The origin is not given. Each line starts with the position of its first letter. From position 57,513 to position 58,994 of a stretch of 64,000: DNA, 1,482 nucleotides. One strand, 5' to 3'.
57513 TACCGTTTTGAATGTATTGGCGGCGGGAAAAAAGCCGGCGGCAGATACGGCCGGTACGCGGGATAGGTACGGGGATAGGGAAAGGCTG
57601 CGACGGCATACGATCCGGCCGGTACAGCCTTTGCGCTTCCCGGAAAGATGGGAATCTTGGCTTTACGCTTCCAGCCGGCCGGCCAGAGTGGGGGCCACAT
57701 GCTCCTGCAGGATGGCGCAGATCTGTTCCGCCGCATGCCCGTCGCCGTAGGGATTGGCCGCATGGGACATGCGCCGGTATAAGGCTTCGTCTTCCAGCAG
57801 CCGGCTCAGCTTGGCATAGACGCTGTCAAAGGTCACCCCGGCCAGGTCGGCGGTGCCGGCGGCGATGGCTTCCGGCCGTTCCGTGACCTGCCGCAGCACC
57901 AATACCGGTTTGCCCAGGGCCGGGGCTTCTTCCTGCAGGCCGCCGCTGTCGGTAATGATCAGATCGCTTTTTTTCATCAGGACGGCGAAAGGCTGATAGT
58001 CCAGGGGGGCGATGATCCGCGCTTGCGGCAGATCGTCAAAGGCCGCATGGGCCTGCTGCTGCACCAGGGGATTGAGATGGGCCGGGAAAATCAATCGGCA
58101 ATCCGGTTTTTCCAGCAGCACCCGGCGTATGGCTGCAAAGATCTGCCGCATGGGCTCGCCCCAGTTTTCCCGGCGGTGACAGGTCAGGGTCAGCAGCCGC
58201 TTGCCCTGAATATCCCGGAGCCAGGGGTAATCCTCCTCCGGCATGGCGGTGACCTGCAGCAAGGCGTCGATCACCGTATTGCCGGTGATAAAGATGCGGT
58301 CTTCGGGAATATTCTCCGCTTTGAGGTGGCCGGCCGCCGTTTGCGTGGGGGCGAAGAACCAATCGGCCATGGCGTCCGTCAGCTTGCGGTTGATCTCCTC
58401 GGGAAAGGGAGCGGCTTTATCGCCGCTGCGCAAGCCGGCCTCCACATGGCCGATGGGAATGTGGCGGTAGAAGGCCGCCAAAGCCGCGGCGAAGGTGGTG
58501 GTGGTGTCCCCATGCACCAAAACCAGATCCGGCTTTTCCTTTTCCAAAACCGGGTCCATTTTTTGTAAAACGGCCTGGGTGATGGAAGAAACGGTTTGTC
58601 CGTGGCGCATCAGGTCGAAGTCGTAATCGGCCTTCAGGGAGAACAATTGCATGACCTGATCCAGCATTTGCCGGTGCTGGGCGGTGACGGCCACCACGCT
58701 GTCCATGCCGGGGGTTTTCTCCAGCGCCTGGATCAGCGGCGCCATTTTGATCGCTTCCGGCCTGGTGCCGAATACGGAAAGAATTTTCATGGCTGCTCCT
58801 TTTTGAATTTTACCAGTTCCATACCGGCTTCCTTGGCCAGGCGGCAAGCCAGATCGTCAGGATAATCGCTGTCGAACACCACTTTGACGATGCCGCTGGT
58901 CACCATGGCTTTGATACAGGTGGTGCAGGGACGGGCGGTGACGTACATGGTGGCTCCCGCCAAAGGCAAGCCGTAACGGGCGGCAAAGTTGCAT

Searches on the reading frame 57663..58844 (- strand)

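Call 36: search_protein_families(library=pfam, proteins=[window:57663-58844:-], max_evalue=0.00001)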
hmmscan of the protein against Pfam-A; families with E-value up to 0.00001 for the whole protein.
window:57663-58844:- (393 aa): 2 families
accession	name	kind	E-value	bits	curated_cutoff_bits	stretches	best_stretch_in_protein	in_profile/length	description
PF02350.25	Epimerase_2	-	2.9e-117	391.9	30.6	1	39-379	1-346/347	UDP-N-acetylglucosamine 2-epimerase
PF13439.12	Glyco_transf_4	-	8e-06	26.4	28.5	0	94-190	62-165/170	Glycosyltransferase Family 4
